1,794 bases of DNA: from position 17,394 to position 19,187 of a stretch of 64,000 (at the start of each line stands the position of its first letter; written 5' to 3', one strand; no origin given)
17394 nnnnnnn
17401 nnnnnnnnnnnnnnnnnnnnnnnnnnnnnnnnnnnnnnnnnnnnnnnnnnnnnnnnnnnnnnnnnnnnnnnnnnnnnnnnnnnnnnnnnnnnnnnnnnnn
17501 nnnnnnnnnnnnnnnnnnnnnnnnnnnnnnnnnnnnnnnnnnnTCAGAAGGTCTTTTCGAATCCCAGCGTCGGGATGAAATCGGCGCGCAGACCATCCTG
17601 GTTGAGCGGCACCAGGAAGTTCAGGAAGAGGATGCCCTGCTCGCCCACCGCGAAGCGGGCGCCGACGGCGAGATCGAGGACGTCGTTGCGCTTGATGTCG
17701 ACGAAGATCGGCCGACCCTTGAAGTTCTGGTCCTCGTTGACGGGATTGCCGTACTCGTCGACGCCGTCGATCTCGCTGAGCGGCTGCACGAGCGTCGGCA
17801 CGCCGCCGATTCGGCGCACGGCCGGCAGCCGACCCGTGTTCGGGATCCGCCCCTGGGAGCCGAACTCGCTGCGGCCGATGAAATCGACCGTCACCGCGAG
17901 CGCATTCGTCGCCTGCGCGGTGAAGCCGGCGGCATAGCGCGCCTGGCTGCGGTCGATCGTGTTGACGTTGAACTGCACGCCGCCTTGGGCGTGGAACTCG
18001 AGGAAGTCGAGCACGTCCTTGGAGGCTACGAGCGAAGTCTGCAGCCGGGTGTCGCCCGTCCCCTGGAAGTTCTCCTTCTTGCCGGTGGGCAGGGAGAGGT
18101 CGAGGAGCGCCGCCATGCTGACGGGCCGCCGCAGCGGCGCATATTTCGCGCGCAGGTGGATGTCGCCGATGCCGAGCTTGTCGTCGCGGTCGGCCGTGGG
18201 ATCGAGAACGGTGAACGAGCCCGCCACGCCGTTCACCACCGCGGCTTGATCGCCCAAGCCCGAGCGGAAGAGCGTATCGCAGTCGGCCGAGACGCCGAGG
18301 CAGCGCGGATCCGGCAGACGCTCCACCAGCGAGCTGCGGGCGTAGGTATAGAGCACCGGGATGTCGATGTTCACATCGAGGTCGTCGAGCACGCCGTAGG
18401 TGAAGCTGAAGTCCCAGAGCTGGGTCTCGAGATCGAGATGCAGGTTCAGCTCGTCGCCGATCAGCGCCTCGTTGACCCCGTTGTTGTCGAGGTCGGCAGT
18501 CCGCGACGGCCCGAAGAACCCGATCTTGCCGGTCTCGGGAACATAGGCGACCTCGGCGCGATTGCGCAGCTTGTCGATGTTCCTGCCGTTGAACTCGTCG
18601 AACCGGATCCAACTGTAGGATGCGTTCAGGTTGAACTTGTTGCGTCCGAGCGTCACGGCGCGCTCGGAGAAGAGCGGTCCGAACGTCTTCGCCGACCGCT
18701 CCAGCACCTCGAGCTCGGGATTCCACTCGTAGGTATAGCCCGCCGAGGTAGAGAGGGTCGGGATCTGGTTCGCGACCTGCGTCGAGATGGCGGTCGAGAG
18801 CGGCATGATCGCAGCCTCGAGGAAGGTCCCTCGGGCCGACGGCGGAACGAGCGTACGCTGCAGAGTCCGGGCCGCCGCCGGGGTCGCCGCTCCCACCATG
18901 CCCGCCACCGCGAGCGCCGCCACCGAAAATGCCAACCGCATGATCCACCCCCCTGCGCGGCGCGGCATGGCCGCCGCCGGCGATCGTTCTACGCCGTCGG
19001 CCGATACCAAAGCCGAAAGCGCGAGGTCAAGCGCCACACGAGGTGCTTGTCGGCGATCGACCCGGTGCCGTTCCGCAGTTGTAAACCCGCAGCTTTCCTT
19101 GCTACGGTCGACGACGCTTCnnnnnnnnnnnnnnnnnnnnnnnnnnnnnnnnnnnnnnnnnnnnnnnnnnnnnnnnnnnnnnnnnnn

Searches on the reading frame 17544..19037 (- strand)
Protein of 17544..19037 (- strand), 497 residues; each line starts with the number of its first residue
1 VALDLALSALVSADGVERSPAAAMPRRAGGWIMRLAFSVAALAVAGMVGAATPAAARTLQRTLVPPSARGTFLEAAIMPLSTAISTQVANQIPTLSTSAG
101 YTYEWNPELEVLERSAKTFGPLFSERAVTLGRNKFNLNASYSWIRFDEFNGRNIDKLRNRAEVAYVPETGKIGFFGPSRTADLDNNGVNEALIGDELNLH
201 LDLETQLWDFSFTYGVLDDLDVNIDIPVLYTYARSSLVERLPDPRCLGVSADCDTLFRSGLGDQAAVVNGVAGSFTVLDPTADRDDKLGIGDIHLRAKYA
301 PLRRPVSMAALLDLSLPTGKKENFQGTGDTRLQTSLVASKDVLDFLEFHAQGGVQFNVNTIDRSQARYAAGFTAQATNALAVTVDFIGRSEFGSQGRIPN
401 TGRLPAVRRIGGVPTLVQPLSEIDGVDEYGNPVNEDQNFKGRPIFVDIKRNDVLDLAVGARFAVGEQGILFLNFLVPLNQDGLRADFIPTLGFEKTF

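Call 65: search_protein_families(library=pfam, max_evalue=0.01, proteins=[window:17544-19037:-])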
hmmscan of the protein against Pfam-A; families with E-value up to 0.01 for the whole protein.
window:17544-19037:- (497 aa): 0 families

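Call 75: search_solved_structures(query=window:17544-18941:-, max_evalue=1, show_alignments=0)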
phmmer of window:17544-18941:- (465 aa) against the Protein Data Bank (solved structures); distinct sequences matched with E-value up to 1: 0.

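Call 76: search_protein_families(library=ncbifam, max_evalue=1, proteins=[window:17544-18941:-])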
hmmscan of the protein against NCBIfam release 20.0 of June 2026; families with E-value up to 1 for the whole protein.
window:17544-18941:- (465 aa): 0 families
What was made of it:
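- Tried and rejected: No hit in Pfam, NCBIfam or PDB sequences (calls 65, 75, 76).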
